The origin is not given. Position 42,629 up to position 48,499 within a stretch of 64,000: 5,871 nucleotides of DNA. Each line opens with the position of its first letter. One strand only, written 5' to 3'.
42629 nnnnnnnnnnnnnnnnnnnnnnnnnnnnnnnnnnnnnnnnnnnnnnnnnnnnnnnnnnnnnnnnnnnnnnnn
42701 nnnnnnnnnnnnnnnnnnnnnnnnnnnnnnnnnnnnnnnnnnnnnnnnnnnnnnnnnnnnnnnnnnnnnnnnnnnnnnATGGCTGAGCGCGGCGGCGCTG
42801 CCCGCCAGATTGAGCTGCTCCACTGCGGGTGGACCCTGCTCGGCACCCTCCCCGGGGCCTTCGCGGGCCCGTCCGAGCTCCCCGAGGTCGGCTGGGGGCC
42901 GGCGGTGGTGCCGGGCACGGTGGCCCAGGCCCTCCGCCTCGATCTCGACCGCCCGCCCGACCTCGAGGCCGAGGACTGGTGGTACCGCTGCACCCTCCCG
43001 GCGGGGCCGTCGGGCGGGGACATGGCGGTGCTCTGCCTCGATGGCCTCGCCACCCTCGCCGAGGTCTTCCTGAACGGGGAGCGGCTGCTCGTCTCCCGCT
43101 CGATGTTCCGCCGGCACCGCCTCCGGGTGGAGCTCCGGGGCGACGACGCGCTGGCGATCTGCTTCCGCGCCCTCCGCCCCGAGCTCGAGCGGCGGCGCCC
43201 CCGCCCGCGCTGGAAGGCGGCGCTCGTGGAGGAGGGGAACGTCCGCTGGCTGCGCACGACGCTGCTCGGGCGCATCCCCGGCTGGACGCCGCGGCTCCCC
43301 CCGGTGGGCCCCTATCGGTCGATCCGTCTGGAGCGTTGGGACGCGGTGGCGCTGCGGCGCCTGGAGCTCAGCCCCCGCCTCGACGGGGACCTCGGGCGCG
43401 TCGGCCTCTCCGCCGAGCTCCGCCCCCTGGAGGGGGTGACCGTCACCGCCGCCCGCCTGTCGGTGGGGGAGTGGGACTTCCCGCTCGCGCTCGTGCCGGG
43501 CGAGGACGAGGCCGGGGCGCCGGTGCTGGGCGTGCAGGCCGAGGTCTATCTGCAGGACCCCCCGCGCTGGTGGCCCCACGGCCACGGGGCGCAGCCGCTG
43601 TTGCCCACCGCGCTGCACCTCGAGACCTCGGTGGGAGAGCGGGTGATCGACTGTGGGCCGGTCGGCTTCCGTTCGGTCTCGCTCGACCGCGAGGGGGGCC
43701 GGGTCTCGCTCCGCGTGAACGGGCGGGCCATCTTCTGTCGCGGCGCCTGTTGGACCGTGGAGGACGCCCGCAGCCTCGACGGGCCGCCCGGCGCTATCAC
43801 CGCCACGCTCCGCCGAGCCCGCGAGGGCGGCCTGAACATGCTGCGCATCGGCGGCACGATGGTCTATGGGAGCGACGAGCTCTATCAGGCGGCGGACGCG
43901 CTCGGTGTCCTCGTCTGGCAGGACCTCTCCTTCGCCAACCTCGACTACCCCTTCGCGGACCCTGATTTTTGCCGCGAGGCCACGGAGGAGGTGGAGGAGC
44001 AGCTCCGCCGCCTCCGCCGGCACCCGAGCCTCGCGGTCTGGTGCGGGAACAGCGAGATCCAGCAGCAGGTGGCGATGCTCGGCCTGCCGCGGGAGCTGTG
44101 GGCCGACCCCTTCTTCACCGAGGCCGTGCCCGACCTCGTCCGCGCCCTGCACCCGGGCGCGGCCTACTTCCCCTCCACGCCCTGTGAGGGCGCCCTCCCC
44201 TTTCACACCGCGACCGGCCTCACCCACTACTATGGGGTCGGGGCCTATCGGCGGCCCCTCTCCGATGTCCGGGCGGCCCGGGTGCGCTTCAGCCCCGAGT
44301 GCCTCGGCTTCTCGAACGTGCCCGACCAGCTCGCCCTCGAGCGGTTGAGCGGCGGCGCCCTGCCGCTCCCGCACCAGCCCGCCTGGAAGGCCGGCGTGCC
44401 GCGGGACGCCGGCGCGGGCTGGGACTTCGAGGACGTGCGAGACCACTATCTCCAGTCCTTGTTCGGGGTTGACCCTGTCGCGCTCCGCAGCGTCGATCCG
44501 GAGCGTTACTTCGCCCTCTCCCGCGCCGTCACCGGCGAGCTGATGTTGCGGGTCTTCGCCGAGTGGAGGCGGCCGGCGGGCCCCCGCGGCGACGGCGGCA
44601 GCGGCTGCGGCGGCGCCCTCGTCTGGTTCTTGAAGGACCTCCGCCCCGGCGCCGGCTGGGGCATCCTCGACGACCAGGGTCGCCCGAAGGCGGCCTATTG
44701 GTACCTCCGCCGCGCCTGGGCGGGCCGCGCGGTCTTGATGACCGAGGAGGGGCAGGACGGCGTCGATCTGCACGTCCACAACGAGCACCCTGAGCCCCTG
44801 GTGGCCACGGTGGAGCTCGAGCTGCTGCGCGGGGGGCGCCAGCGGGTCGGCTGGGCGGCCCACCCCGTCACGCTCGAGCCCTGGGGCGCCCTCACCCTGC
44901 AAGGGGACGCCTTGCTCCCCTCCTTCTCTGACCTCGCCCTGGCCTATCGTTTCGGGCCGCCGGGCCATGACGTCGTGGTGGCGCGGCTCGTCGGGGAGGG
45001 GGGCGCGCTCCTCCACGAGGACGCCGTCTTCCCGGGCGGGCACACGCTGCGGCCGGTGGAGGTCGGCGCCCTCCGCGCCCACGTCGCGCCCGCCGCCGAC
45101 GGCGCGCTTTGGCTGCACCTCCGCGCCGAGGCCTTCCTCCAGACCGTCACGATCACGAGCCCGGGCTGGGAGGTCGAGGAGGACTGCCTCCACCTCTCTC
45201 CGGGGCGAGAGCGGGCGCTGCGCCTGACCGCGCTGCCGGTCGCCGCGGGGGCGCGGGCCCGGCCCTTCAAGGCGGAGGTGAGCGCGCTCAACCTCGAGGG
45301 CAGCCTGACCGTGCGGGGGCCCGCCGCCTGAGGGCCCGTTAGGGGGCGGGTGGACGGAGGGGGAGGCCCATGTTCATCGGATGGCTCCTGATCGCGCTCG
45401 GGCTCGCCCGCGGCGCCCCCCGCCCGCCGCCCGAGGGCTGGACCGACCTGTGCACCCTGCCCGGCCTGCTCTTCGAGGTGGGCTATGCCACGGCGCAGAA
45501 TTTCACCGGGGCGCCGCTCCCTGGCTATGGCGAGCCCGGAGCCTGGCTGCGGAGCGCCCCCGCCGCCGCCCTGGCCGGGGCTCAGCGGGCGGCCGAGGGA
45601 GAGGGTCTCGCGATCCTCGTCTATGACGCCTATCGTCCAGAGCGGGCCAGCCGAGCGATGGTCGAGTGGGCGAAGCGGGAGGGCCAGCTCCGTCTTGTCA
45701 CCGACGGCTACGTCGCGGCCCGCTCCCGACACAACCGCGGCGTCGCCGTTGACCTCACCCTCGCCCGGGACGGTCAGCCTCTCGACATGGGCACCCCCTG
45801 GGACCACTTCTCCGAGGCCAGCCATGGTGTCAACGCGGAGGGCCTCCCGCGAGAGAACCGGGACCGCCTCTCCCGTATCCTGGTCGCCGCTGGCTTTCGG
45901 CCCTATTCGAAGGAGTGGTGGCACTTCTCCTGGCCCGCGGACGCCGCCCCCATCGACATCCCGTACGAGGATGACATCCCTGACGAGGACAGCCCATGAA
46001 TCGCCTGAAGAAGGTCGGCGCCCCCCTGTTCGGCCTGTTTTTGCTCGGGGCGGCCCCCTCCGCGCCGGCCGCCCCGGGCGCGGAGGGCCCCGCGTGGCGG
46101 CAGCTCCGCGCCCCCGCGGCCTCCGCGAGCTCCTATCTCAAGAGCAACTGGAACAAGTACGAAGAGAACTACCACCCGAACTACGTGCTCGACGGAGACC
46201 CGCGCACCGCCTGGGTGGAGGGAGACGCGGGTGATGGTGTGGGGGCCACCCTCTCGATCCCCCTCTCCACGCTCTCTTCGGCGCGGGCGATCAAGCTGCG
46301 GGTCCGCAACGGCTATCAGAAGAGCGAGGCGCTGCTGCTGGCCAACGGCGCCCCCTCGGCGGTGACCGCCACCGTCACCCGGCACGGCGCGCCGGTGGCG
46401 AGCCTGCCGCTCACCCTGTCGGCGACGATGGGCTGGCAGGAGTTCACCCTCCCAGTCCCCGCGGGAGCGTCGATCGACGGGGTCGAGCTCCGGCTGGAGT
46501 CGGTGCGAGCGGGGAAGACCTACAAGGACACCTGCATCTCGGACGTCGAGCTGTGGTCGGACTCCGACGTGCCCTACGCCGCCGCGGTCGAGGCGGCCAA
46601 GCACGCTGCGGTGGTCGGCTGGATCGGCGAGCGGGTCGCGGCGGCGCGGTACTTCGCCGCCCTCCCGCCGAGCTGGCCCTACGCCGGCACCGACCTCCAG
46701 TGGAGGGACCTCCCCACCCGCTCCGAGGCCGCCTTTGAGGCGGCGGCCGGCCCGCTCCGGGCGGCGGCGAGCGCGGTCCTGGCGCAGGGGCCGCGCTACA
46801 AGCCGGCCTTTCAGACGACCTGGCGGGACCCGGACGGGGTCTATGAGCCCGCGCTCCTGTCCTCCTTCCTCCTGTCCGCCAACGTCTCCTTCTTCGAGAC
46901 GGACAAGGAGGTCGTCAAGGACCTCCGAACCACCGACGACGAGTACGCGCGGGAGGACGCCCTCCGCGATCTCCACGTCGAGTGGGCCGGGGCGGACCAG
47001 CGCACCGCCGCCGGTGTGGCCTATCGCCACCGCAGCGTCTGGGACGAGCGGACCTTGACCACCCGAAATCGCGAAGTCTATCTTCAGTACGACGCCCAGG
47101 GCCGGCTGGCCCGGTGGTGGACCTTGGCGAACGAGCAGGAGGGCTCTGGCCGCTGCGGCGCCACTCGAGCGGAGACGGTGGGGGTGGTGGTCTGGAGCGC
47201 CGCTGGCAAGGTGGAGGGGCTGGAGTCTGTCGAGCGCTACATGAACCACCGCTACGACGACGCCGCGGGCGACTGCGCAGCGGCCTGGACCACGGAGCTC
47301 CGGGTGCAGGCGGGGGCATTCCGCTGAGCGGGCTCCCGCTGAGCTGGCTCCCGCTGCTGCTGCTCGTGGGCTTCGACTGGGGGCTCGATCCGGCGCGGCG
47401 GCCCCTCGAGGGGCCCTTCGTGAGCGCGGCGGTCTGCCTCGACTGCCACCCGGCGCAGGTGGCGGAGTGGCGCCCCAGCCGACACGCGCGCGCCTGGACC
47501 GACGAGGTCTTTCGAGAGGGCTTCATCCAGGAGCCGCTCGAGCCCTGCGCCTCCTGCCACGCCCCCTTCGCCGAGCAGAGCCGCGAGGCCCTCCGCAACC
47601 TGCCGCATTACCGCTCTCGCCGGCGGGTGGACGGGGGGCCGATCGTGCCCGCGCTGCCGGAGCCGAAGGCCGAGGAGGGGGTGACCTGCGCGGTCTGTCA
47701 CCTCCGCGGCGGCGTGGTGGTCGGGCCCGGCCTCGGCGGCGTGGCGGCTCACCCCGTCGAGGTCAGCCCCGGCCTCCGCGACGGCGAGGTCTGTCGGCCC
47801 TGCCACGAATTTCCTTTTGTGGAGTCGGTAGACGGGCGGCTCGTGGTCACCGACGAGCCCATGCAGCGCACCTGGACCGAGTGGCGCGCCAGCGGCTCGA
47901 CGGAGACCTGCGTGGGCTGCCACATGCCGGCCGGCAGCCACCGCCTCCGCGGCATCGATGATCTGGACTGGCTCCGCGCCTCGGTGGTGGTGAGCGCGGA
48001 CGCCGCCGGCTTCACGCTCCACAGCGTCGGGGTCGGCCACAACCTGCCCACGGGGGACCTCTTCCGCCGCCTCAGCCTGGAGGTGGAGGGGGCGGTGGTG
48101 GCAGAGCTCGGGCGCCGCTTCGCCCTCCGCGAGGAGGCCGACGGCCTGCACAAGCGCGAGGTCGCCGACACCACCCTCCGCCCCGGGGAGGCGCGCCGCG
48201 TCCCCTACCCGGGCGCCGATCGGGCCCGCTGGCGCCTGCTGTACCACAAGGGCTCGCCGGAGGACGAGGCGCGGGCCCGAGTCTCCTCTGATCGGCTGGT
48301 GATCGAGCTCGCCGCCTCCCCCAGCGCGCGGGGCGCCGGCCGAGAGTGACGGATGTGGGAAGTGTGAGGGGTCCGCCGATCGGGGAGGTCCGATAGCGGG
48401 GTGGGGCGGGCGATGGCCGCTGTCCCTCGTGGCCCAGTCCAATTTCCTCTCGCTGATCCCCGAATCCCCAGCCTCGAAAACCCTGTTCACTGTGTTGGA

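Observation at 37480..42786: Carrier-protein aminoacylation cassette (aaRS-like ligase, ACP, ACAD-like flavoenzyme, DUF1839-like protein, tandem hydrolase) attached to a Wzx/Wzy polysaccharide locus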

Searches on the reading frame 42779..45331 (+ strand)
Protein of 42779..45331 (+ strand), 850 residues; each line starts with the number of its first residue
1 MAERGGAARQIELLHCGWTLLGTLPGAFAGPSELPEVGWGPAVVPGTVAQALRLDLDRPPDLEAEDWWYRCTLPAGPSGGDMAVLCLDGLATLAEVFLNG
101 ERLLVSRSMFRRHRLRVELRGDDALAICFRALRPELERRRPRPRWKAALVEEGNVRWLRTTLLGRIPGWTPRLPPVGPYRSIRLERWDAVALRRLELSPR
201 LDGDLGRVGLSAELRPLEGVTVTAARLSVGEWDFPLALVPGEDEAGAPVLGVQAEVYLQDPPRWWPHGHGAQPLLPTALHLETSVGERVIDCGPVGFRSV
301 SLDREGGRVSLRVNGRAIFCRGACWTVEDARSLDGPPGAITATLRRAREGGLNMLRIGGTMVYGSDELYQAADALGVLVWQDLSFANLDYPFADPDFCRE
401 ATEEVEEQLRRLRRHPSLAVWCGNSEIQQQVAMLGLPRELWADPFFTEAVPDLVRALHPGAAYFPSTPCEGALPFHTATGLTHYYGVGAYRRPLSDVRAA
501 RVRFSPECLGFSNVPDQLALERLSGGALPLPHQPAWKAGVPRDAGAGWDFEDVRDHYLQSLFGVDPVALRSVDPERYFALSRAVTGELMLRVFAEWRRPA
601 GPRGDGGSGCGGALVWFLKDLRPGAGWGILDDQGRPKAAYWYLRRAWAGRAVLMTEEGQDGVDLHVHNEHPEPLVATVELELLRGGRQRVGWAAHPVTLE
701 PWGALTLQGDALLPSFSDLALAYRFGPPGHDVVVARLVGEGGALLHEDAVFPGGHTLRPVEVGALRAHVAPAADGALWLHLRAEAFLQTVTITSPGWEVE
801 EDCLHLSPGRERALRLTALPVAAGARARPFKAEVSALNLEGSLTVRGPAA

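Call 5: search_protein_families(library=pfam, proteins=[window:42779-45331:+], max_evalue=0.01)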
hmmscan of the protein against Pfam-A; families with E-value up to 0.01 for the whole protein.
window:42779-45331:+ (850 aa): 1 family
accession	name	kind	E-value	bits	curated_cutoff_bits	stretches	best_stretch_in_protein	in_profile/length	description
PF22666.2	Glyco_hydro_2_N2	-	7.1e-16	59.2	27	1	62-180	45-167/167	Glycosyl hydrolase 2 galactose-binding domain-like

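Call 6: search_protein_families(library=ncbifam, proteins=[window:42779-45331:+], max_evalue=0.01)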
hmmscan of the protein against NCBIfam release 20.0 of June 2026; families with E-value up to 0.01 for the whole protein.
window:42779-45331:+ (850 aa): 2 families
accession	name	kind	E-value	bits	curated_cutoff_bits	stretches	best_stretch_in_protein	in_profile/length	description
NF041462.1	GalA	equivalog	3.8e-07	28.6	900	1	293-430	284-409/763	beta-galactosidase GalA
NF041463.1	GalB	equivalog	0.00034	18.5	900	1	252-431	305-483/869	beta-galactosidase GalB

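Call 35: search_solved_structures(query=window:42779-45331:+, max_evalue=0.01, show_alignments=2)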
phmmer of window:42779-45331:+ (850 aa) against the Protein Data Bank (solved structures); distinct sequences matched with E-value up to 0.01: 24.
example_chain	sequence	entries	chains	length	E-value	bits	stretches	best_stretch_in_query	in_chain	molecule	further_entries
6bye_A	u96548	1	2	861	8.5e-47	163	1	15-680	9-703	Beta-mannosidase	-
6byc_A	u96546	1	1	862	8.6e-47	162.9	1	15-680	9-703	Beta-mannosidase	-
6byg_A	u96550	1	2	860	1.5e-46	162.2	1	15-680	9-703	Beta-mannosidase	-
6byi_A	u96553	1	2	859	4.5e-46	160.6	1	15-680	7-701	Beta-mannosidase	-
5n6u_A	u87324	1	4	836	1.5e-42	148.9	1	62-485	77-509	Beta-mannosidase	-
2je8_A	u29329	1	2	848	9.4e-38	133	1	38-665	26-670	BETA-MANNOSIDASE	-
2vjx_A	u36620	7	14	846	9.5e-38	133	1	38-665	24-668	BETA-MANNOSIDASE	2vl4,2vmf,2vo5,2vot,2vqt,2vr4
7op6_A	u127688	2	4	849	9.5e-38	133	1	38-665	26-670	Beta-mannosidase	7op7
2wbk_A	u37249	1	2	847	1.8e-37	132.1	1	38-665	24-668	BETA-MANNOSIDASE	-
2vqu_A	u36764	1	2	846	7.4e-36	126.8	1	38-648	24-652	BETA-MANNOSIDASE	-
6ddt_A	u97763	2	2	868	9.4e-30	106.6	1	65-430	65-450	Beta-mannosidase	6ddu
9nfe_A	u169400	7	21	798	2.1e-21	78.9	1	261-688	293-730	Glycoside hydrolase family 2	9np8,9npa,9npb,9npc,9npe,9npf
9np9_A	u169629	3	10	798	2.9e-21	78.5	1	261-688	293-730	Glycoside hydrolase family 2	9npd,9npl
9npn_A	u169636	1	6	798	1.2e-20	76.5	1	261-688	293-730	Glycoside hydrolase family 2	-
4cvu_A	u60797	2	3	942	2.7e-12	48.8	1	259-437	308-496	BETA-MANNOSIDASE | BETA-MANNOSIDASE GH2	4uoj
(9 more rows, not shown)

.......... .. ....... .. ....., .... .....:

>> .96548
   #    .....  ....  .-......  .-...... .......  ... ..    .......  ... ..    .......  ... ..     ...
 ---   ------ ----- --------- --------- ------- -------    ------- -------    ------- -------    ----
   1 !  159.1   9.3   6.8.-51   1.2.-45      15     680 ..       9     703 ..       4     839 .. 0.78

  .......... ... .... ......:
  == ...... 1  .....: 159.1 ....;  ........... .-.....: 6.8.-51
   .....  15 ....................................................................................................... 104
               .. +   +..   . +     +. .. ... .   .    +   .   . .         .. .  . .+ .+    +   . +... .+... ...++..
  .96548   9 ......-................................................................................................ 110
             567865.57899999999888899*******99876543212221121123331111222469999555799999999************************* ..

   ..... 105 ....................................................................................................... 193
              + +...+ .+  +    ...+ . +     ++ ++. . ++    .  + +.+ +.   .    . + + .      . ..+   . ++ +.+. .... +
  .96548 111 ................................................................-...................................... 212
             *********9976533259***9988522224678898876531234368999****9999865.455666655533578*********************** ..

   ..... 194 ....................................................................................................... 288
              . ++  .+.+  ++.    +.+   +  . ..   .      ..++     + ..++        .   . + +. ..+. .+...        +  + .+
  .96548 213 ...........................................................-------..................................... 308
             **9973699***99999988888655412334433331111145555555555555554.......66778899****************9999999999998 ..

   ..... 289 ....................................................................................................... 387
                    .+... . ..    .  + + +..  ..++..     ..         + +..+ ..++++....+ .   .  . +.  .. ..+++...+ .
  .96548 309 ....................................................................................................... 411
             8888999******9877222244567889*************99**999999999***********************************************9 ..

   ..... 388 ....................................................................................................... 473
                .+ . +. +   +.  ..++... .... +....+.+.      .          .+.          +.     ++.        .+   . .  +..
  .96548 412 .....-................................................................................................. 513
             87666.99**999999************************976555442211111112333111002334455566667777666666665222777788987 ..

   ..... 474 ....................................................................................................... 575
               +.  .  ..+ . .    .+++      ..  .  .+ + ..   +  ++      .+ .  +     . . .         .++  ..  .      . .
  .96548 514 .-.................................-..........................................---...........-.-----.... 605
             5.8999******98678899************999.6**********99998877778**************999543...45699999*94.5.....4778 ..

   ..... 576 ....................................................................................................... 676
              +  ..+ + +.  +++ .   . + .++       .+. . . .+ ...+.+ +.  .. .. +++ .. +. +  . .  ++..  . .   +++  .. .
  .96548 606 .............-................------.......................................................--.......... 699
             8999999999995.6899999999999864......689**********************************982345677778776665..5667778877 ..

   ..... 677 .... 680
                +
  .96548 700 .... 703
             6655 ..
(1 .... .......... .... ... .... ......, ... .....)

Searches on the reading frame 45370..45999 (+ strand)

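Call 9: search_protein_families(library=pfam, proteins=[window:45370-45999:+], max_evalue=0.001)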
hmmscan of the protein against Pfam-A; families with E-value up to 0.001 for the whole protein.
window:45370-45999:+ (209 aa): 1 family
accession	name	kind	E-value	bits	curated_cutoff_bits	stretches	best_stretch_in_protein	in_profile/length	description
PF01427.22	Peptidase_M15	-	2.9e-27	96.2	27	1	30-204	12-194/199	D-ala-D-ala dipeptidase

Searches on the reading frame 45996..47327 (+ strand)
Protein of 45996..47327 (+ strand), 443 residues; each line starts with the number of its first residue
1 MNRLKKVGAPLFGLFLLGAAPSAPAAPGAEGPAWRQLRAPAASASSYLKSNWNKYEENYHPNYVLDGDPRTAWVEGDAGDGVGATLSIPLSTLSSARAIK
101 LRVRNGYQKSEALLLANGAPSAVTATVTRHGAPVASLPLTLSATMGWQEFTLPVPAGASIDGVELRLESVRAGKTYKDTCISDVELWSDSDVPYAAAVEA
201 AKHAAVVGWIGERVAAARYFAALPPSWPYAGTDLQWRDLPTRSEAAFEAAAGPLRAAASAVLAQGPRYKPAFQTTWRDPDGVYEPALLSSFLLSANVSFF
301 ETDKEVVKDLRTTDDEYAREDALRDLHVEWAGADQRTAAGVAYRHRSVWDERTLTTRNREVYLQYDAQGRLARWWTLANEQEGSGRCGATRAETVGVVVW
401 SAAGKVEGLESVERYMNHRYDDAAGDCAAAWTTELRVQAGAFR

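Call 9: search_protein_families(library=pfam, proteins=[window:45996-47327:+], max_evalue=0.001)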
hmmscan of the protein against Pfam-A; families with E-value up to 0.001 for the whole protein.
window:45996-47327:+ (443 aa): 1 family
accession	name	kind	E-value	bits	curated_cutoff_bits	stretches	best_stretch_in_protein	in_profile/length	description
PF25302.1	NADase_transloc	-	1.7e-15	57.9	27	1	42-185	10-144/146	NAD glycohydrolase translocation F5/8 type C domain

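Call 61: search_protein_families(library=ncbifam, proteins=[window:45996-47327:+], max_evalue=0.00001)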
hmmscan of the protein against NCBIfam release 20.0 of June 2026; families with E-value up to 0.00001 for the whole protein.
window:45996-47327:+ (443 aa): 1 family
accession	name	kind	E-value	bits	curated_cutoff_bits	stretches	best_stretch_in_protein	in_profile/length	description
NF047619.1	NADase_discoid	domain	2.6e-25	89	38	1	45-185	2-130/130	NADase-type glycan-binding domain-containing protein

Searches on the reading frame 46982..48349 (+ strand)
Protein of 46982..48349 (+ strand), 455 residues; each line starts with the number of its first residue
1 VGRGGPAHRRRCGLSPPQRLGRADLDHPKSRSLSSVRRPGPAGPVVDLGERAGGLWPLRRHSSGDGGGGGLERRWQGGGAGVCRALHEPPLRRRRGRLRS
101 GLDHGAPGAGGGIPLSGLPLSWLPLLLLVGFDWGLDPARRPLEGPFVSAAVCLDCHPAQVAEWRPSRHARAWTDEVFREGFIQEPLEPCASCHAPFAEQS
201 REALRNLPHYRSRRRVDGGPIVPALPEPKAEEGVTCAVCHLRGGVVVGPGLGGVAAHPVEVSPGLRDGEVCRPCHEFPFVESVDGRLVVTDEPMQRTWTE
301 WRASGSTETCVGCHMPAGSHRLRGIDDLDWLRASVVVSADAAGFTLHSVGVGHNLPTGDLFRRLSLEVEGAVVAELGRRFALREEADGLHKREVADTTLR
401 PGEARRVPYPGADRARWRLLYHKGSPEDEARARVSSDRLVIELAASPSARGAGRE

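Call 9: search_protein_families(library=pfam, proteins=[window:46982-48349:+], max_evalue=0.001)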
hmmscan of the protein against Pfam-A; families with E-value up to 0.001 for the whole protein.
window:46982-48349:+ (455 aa): 2 families
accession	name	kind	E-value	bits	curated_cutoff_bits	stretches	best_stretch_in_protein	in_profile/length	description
PF14522.11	Cytochrome_C7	-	5.5e-07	29.8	24.8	0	150-240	14-66/67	Cytochrome c7 and related cytochrome c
PF22113.1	Mtrc-MtrF_II-IV_dom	-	6.5e-07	29.5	30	0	149-243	81-166/176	Outer membrane cytochrome MtrC/MtrF-like, domains II/IV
